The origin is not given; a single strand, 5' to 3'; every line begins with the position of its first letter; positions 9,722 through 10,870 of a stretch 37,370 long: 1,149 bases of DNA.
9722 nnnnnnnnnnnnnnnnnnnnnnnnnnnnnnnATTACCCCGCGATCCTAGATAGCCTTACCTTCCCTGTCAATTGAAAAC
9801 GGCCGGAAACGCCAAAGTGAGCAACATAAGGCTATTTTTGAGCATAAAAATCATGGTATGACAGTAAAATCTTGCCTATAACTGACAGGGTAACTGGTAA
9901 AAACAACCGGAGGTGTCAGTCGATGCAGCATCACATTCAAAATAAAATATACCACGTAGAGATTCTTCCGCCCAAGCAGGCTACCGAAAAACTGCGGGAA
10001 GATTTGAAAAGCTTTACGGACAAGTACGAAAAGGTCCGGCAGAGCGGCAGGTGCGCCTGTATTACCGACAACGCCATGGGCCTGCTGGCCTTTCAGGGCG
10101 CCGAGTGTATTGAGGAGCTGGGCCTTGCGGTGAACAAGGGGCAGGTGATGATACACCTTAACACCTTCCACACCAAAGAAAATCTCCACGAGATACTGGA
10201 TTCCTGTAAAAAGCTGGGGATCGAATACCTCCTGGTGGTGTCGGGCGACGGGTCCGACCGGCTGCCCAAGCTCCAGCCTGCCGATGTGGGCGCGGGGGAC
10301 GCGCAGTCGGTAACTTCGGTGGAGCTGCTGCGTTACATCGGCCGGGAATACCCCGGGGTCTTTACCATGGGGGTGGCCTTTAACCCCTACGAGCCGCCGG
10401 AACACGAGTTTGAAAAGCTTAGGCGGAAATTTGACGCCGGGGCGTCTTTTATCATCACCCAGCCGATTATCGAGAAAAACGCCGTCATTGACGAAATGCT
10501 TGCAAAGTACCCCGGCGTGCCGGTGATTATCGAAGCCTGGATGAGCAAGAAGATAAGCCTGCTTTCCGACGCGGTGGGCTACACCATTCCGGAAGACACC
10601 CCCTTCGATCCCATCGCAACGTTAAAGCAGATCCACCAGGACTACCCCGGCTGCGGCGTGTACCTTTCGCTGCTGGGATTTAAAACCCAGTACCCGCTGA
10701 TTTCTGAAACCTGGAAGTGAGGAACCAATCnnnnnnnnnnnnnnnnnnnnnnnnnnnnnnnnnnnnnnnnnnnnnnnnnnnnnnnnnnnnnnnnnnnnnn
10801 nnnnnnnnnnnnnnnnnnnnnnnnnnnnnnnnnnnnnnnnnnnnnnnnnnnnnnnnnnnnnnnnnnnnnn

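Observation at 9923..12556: MetF with no MetV partner, followed directly by a bifurcating-type EtfB-EtfA pair inside the Wood-Ljungdahl operon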

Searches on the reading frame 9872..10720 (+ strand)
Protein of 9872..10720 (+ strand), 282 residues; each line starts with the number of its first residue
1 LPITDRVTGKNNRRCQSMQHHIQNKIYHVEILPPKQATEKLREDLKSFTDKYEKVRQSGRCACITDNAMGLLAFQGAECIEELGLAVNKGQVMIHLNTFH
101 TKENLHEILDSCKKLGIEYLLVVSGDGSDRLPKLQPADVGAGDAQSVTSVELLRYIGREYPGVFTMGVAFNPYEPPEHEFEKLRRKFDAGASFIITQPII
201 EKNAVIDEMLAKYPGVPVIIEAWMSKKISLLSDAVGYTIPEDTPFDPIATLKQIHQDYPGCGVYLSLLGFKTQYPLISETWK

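Call 3: search_protein_families(library=pfam, proteins=[window:9872-10720:+])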
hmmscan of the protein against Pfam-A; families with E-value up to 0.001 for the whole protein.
window:9872-10720:+ (282 aa): 1 family
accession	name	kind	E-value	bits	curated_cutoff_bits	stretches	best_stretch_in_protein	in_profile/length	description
PF02219.23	MTHFR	-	1.5e-13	51.2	24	1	23-204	9-186/287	Methylenetetrahydrofolate reductase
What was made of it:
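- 9923..10720 (+): MetF-like protein, 265 aa: a divergent MTHFR-fold TIM barrel and the proposed catalytic subunit. Pfam MTHFR 51 bits (call 3).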

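Call 8: search_solved_structures(query=window:9923-10720:+, max_evalue=1, show_alignments=2)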
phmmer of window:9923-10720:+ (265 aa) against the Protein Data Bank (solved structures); distinct sequences matched with E-value up to 1: 8.
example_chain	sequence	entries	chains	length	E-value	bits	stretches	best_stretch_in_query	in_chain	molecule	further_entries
6fnu_A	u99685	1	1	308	0.00019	24.4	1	74-184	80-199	Methylenetetrahydrofolate reductase 1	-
6fcx_A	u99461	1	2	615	0.017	18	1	88-186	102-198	Methylenetetrahydrofolate reductase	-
8qa4_A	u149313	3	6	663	0.02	17.8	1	88-186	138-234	Methylenetetrahydrofolate reductase (NADPH)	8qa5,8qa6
8uy2_A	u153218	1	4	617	0.06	16.2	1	26-184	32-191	Methylenetetrahydrofolate reductase-like protein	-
8uy1_D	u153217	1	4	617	0.081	15.8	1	28-184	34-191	Methylenetetrahydrofolate reductase-like protein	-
9iho_c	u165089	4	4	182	0.33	13.8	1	140-228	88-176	BA75_00589T0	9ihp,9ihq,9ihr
1v93_A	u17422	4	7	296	0.33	13.8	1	45-187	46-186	5,10-Methylenetetrahydrofolate reductase | Methylenetetrahydrofolate reductase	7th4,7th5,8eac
3apt_A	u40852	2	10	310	0.38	13.6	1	45-187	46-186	Methylenetetrahydrofolate reductase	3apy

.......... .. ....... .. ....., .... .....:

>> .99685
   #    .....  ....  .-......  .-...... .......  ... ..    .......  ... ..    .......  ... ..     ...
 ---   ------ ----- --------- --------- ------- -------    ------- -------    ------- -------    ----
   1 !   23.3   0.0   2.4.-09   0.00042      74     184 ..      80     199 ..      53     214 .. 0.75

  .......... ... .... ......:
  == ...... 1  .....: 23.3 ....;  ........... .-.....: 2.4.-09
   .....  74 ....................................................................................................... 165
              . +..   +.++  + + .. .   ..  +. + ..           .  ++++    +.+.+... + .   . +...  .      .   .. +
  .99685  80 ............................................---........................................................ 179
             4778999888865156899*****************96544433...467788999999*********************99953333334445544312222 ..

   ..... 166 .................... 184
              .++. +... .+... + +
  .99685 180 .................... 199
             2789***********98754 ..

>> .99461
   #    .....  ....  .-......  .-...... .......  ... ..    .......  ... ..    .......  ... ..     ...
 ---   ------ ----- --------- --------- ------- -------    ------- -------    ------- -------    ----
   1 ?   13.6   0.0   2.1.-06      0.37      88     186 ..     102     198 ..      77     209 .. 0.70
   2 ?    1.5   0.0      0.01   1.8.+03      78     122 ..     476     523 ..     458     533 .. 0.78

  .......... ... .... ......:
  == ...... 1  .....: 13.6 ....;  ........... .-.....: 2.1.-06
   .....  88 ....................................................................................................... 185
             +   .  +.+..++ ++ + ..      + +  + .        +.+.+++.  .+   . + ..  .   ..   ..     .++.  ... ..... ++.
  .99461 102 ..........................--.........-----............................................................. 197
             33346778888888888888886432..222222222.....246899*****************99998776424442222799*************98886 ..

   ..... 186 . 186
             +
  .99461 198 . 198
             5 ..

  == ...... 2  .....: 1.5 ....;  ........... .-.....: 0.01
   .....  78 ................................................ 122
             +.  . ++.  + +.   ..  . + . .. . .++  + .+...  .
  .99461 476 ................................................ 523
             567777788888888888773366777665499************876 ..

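Call 11: find_homologous_proteins(query=window:9923-10720:+, max_evalue=0.001)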
Query window:9923-10720:+ (265 aa): 1294 proteins with E <= 0.001 among 2368 candidates; the best 120 are listed.
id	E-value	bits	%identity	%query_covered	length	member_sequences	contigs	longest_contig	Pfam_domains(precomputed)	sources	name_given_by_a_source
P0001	1.3e-160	551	91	100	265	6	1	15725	PF02219.24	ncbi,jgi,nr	ncbi:MAG: methylenetetrahydrofolate reductase [Treponema sp.]|jgi:methylenetetrahydrofolate reductas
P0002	1.2e-153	528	88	100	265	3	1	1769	PF02219.24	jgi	jgi:methylenetetrahydrofolate reductase (NADPH)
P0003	1.7e-153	528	89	100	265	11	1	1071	PF02219.24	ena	-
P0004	3.1e-152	524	88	100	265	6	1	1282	PF02219.24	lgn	-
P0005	9.5e-150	516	85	100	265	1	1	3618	PF02219.24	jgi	jgi:methylenetetrahydrofolate reductase (NADPH)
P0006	1.8e-148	511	83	100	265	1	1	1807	PF02219.24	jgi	jgi:methylenetetrahydrofolate reductase (NADPH)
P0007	1.8e-136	472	76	100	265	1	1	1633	PF02219.24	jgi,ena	-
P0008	2.4e-136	472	79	100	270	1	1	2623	PF02219.24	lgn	-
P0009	2.5e-136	472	78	100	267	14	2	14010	PF02219.24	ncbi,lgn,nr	ncbi:hypothetical protein EOM86_11805 [Candidatus Nomurabacteria bacterium]|nr:hypothetical protein 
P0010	1.7e-135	469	77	100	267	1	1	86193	PF02219.24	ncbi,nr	ncbi:MAG: bifunctional homocysteine S-methyltransferase/5,10-methylenetetrahydrofolate reductase pro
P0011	1.6e-134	466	78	100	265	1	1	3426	PF02219.24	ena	-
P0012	2.8e-134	465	76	100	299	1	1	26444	PF02219.24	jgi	jgi:methylenetetrahydrofolate reductase (NADPH)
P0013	6.3e-133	460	75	100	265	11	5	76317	PF02219.24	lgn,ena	-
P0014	6.8e-133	460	76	100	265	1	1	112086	PF02219.24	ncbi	ncbi:MAG: methylenetetrahydrofolate reductase [Saccharofermentanales bacterium]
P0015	7.9e-133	460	76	100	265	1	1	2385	PF02219.24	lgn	-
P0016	1.8e-132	459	76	100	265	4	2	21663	PF02219.24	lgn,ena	-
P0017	4.9e-132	457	76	100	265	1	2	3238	PF02219.24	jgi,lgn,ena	-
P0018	5.0e-132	457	76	100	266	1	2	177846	PF02219.24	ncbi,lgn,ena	-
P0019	7.5e-132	457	75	100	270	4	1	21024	PF02219.24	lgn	-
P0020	8.0e-131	453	75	100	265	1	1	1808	PF02219.24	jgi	jgi:methylenetetrahydrofolate reductase (NADPH)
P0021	8.8e-131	453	76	100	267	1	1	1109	PF02219.24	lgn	-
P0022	9.0e-131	453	75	100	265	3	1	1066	PF02219.24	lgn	-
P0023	1.3e-130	453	75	100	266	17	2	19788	PF02219.24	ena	-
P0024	1.5e-130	453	74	100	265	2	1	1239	PF02219.24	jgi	jgi:methylenetetrahydrofolate reductase (NADPH)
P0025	1.9e-130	452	75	100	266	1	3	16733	PF02219.24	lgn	-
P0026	3.0e-130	452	75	100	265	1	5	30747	PF02219.24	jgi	jgi:methylenetetrahydrofolate reductase (NADPH)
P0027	3.1e-130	452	73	100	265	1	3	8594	PF02219.24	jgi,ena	-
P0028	5.4e-130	451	75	100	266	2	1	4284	PF02219.24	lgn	-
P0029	6.7e-130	450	74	100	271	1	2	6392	PF02219.24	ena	-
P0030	1.2e-129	450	76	100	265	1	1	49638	PF02219.24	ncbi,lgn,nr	ncbi:MAG: methylenetetrahydrofolate reductase [Clostridia bacterium]|nr:methylenetetrahydrofolate re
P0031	2.2e-129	449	73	100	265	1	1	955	PF02219.24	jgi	jgi:methylenetetrahydrofolate reductase (NADPH)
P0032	3.5e-129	448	74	100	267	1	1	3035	PF02219.24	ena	-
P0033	4.0e-129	448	72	100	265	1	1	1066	PF02219.24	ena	-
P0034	4.8e-129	448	74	100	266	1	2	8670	PF02219.24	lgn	-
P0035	5.5e-129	447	73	100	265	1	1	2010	PF02219.24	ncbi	-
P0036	6.4e-129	447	75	100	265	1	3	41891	PF02219.24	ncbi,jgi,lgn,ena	-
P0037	6.7e-129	447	74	100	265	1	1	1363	PF02219.24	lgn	-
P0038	8.5e-129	447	74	100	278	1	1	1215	PF02219.24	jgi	jgi:methylenetetrahydrofolate reductase (NADPH)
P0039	1.0e-128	447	71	100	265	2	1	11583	PF02219.24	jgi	jgi:methylenetetrahydrofolate reductase (NADPH)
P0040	1.4e-128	446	74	100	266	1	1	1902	PF02219.24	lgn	-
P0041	2.2e-128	445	74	100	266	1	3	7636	PF02219.24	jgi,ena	-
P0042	3.9e-128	445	73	100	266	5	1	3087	PF02219.24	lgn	-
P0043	4.9e-128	444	73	100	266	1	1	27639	PF02219.24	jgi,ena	-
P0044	5.0e-128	444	73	100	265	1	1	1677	PF02219.24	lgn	-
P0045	6.1e-128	444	73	100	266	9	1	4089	PF02219.24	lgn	-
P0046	7.1e-128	444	72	100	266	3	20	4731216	PF02219.24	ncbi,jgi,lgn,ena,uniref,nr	ncbi:hypothetical protein CDQ84_02165 [Clostridium thermosuccinogenes]|jgi:methylenetetrahydrofolate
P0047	8.1e-128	444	73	100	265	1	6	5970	PF02219.24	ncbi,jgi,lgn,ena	jgi:methylenetetrahydrofolate reductase (NADPH)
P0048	8.4e-128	444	73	100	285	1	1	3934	PF02219.24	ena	-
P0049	1.1e-127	443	72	100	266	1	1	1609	PF02219.24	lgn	-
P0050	1.6e-127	443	72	100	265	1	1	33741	PF02219.24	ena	-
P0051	2.0e-127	442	74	100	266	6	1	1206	PF02219.24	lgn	-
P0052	2.3e-127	442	75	100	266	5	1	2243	PF02219.24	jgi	jgi:methylenetetrahydrofolate reductase (NADPH)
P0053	2.5e-127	442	73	100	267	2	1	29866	PF02219.24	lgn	-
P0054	2.6e-127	442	73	100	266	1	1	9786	PF02219.24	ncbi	-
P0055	2.9e-127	442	73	100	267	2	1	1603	PF02219.24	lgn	-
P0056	3.2e-127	442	74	100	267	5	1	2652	PF02219.24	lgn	-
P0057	3.4e-127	442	72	100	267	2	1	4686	PF02219.24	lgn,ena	-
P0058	4.0e-127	441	75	100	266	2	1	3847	PF02219.24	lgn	-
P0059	7.1e-127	441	72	100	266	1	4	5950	PF02219.24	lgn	-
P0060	7.7e-127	440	71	100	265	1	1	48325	PF02219.24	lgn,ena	-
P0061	9.6e-127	440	73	100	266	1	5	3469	PF02219.24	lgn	-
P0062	1.0e-126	440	74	100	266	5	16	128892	PF02219.24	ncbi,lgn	-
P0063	1.2e-126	440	73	99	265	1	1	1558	PF02219.24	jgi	jgi:methylenetetrahydrofolate reductase (NADPH)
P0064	1.5e-126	439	72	100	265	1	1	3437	PF02219.24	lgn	-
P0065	1.5e-126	439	73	100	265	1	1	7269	PF02219.24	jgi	-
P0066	1.6e-126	439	73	100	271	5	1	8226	PF02219.24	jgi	-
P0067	1.6e-126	439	73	100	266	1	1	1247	PF02219.24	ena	-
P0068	2.8e-126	439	72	100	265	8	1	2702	PF02219.24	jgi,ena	jgi:methylenetetrahydrofolate reductase (NADPH)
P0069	7.0e-126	437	72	100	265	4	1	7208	PF02219.24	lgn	-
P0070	7.7e-126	437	72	100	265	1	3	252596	PF02219.24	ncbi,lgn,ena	ncbi:MAG: methylenetetrahydrofolate reductase [Clostridia bacterium]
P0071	8.1e-126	437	72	100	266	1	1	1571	PF02219.24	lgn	-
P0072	8.4e-126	437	72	100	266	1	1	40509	PF02219.24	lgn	-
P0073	9.2e-126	437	71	100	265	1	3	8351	PF02219.24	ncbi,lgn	-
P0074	9.4e-126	437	72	100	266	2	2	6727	PF02219.24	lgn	-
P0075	9.7e-126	437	71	100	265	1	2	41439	PF02219.24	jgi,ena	-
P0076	1.0e-125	437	72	100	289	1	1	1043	PF02219.24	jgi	-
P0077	1.1e-125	437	71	100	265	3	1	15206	PF02219.24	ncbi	-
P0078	1.3e-125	436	71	100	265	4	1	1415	PF02219.24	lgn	-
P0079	1.4e-125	436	72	100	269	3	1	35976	PF02219.24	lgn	-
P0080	1.4e-125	436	72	100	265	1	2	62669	PF02219.24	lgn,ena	-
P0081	1.4e-125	436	73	100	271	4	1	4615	PF02219.24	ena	-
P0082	1.6e-125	436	72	100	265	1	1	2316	PF02219.24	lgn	-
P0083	1.7e-125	436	74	98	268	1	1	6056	PF02219.24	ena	-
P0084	1.8e-125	436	71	100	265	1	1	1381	PF02219.24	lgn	-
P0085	1.9e-125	436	71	100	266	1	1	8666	PF02219.24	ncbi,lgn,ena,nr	ncbi:MAG: hypothetical protein GX144_13100 [Clostridiaceae bacterium]|nr:hypothetical protein [Clost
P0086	1.9e-125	436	72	100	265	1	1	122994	PF02219.24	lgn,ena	-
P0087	2.0e-125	436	70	100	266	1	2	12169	PF02219.24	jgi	-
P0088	2.2e-125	436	71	100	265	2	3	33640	PF02219.24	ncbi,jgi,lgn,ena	ncbi:MAG TPA: methylenetetrahydrofolate reductase [Clostridiaceae bacterium]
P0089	2.4e-125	436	72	100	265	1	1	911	PF02219.24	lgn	-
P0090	2.5e-125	435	71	100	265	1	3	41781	PF02219.24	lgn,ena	-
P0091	2.6e-125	435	71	100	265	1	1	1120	PF02219.24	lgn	-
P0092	2.6e-125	435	71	100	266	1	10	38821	PF02219.24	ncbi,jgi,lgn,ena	jgi:methylenetetrahydrofolate reductase (NADPH)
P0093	3.9e-125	435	73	100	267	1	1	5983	PF02219.24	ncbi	-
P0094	4.0e-125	435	71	100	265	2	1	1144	PF02219.24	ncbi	-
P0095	4.9e-125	435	72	100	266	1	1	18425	PF02219.24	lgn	-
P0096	5.1e-125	434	72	100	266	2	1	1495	PF02219.24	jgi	-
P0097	5.2e-125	434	72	100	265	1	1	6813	PF02219.24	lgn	-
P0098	6.4e-125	434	72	100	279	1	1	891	PF02219.24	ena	-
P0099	6.4e-125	434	71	100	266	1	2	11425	PF02219.24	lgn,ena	-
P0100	6.6e-125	434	72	100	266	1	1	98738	PF02219.24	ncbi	-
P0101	6.9e-125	434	72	100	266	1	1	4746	PF02219.24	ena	-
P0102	8.3e-125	434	71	100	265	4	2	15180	PF02219.24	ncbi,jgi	jgi:methylenetetrahydrofolate reductase (NADPH)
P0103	1.1e-124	433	72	100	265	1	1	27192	PF02219.24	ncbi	ncbi:MAG: methylenetetrahydrofolate reductase [Clostridia bacterium]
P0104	1.2e-124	433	72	100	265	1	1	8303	PF02219.24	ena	-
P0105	1.2e-124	433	73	100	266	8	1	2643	PF02219.24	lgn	-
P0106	1.6e-124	433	71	100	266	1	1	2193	PF02219.24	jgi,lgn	-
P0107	1.8e-124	433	73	100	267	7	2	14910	PF02219.24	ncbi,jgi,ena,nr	ncbi:MAG TPA: methylenetetrahydrofolate reductase [Clostridia bacterium]|nr:methylenetetrahydrofolat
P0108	2.2e-124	432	71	100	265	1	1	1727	PF02219.24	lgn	-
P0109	2.2e-124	432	71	100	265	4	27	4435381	PF02219.24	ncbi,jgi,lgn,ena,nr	ncbi:MAG: methylenetetrahydrofolate reductase [Caldicoprobacterales bacterium]|jgi:methylenetetrahyd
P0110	2.2e-124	432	71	100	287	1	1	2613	PF02219.24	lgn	-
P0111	2.2e-124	432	70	100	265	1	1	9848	PF02219.24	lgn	-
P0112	2.8e-124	432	70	100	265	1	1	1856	PF02219.24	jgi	-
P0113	3.1e-124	432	71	100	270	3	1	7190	PF02219.24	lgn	-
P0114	3.1e-124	432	70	100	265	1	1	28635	PF02219.24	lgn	-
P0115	3.5e-124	432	72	100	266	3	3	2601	PF02219.24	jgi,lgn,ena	-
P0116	4.6e-124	431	73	100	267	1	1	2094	PF02219.24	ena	-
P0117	5.4e-124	431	70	100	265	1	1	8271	PF02219.24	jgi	-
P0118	5.8e-124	431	73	97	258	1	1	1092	PF02219.24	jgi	jgi:methylenetetrahydrofolate reductase (NADPH)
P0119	6.2e-124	431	72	100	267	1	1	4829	PF02219.24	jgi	-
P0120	7.0e-124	431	70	100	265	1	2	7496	PF02219.24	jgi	-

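Call 12: find_encoding_contigs(protein=P0046, flank=10000, max_places=2)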
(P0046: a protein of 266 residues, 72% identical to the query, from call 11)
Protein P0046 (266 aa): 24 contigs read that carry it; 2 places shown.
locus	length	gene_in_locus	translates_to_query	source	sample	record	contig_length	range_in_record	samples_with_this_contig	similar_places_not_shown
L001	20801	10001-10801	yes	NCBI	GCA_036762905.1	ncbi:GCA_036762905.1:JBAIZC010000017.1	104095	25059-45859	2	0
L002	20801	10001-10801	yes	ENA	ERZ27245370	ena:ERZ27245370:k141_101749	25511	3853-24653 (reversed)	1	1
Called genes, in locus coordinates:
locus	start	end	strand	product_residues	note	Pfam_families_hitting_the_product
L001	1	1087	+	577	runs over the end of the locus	PF00672:HAMP (weak), PF06580:His_kinase, PF02518:HATPase_c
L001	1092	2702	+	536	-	PF00072:Response_reg, PF00165:HTH_AraC, PF12833:HTH_18, PF00165:HTH_AraC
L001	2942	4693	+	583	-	PF01547:SBP_bac_1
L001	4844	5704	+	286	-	PF00528:BPD_transp_1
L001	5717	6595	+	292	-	PF00528:BPD_transp_1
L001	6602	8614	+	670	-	PF01229:Glyco_hydro_39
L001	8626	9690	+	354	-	PF00150:Cellulase, PF02836:Glyco_hydro_2_C (weak)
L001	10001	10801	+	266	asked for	PF02219:MTHFR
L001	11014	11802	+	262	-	PF01012:ETF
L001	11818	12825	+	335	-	PF01012:ETF, PF00766:ETF_alpha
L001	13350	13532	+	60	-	PF09388:SpoOE-like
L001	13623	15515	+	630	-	-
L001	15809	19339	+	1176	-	PF01855:POR_N, PF17147:PFOR_II, PF01558:POR, PF10371:EKR, PF12838:Fer4_7, PF13183:Fer4_8, PF22338:Pyruv_OxRed_insertion, PF02775:TPP_enzyme_C, +7 more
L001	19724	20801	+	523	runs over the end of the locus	PF00072:Response_reg, PF00165:HTH_AraC, PF12833:HTH_18, PF00165:HTH_AraC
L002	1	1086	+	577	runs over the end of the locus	PF00672:HAMP (weak), PF06580:His_kinase, PF02518:HATPase_c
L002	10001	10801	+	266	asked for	PF02219:MTHFR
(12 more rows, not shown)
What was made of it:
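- In the C. thermosuccinogenes-type locus the three genes are alone together (call 12).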

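Call 13: find_encoding_contigs(protein=P0001, flank=10000, max_places=2)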
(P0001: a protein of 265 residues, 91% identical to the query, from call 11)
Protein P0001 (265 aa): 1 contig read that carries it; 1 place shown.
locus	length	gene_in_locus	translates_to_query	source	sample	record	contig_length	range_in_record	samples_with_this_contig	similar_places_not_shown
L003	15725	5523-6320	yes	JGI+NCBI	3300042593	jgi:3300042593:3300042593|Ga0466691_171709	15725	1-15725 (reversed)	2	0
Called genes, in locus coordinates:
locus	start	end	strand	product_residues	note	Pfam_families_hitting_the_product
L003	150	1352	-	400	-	PF01547:SBP_bac_1, PF13416:SBP_bac_8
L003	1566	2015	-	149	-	PF03061:4HBT (weak)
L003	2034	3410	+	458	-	PF00309:Sigma54_AID, PF04963:Sigma54_CBD, PF04552:Sigma54_DBD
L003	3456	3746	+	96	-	PF02482:Ribosomal_S30AE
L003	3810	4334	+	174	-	PF05163:DinB, PF12867:DinB_2 (weak)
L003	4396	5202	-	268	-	PF00809:Pterin_bind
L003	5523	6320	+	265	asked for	PF02219:MTHFR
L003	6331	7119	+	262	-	PF01012:ETF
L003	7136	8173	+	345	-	PF01012:ETF, PF00766:ETF_alpha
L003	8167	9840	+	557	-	PF01268:FTHFS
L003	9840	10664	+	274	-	PF01226:Form_Nir_trans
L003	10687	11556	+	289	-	PF00763:THF_DHG_CYH, PF02882:THF_DHG_CYH_C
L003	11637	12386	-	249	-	PF01180:DHO_dh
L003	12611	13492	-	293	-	PF10418:DHODB_Fe-S_bind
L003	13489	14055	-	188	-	PF05685:Uma2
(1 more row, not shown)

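Call 17: search_protein_families(library=ncbifam, proteins=[window:9923-10720:+], max_evalue=0.001)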
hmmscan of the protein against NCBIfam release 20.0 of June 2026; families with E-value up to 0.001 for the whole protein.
window:9923-10720:+ (265 aa): 3 families
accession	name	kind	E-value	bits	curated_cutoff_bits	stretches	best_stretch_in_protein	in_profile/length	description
TIGR00677.1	fadh2_euk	equivalog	1.6e-09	37.5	310.05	1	47-187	35-175/281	methylenetetrahydrofolate reductase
TIGR00676.1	fadh2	equivalog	3e-09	36.6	293.7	1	12-181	3-167/275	methylenetetrahydrofolate reductase [NAD(P)H]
NF006396.0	PRK08645.1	equivalog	1.9e-07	29.6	453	1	95-194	404-510/611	bifunctional homocysteine S-methyltransferase/methylenetetrahydrofolate reductase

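Call 20: find_related_loci(query=A1, collection=genome_contigs, flank=6000)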
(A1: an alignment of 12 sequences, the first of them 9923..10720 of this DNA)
Query A1 (265 aa) in genome_contigs; peptide patterns used: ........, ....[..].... (x = any residue, [..] = any of these).
300 stretches matched a pattern; 277 encode a relative of the query (tblastn E <= 1e-3); the best 80 are kept; 80 distinct loci.
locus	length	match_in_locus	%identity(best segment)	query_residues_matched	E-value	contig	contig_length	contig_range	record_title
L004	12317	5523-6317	91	1-265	9e-167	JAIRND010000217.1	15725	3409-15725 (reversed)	MAG: Treponema sp. isolate Cd354_bin14 k119_587020, whole genome shotgun sequence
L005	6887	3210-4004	89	1-265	6e-162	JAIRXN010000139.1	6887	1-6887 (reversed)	MAG: Treponema sp. isolate Gsp477_bin163 k119_467598, whole genome shotgun sequence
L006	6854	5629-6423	89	1-265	5e-161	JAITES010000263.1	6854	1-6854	MAG: Treponema sp. isolate Nm470_bin67 k119_2734582, whole genome shotgun sequence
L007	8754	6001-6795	87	1-265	2e-158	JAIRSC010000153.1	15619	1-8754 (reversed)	MAG: Treponema sp. isolate Ct408_bin151 k119_745229, whole genome shotgun sequence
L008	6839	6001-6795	88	1-265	4e-158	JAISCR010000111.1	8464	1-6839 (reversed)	MAG: Treponema sp. isolate Gx481_bin92 k119_2199456, whole genome shotgun sequence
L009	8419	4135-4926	78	1-264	3e-142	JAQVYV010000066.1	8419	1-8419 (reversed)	MAG: Eubacteriales bacterium isolate STF2_158 NODE_27199_length_8419_cov_6.251327_Sandtown_F2, whole genome shotgun sequ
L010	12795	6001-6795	77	1-265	3e-141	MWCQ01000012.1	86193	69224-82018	MAG: Firmicutes bacterium ADurb.Bin193 BWY15_contig000012, whole genome shotgun sequence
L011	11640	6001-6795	76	1-264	2e-137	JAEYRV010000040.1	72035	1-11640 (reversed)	MAG: Bacillota bacterium isolate OH_CBB_73 k127_1622509, whole genome shotgun sequence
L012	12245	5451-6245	76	1-265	8e-136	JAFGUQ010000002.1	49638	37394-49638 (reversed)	MAG: Clostridia bacterium isolate ZodW_maxbin.207 k87_122233, whole genome shotgun sequence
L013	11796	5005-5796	75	1-264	5e-135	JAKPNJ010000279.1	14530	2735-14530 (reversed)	MAG: Bacillota bacterium isolate JPAS_metabat.87 k141_195846, whole genome shotgun sequence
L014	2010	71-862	73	1-264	3e-144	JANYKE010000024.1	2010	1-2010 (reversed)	MAG: Eubacteriales bacterium isolate GL140_5_metabinner_133_sub GL140_5_k141_155072, whole genome shotgun sequence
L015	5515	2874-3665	73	1-264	5e-135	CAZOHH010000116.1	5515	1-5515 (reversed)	MAG TPA_asm: uncultured Oscillospiraceae bacterium isolate SRP272421_co1_307 genome assembly, contig: NODE_56104_length_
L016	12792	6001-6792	73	1-264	4e-134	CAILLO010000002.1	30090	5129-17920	MAG: uncultured Clostridiales bacterium isolate AlinenLipids_bin-6025 genome assembly, contig: bin-6025:02/82, whole gen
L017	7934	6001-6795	74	1-265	1e-133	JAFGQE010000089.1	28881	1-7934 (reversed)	MAG: Clostridia bacterium isolate Zod_Metabat.73 k87_6406002, whole genome shotgun sequence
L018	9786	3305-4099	73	1-264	4e-133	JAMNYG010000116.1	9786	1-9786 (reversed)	MAG: Bacillota bacterium isolate Bin_20 Bin_20_scaffold_6898, whole genome shotgun sequence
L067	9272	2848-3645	69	1-265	8e-124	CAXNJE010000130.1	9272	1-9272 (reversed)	MAG: Breznakiellaceae bacterium isolate MiH-14oct19-200 genome assembly, contig: MiH-14oct19-C16122, whole genome shotgu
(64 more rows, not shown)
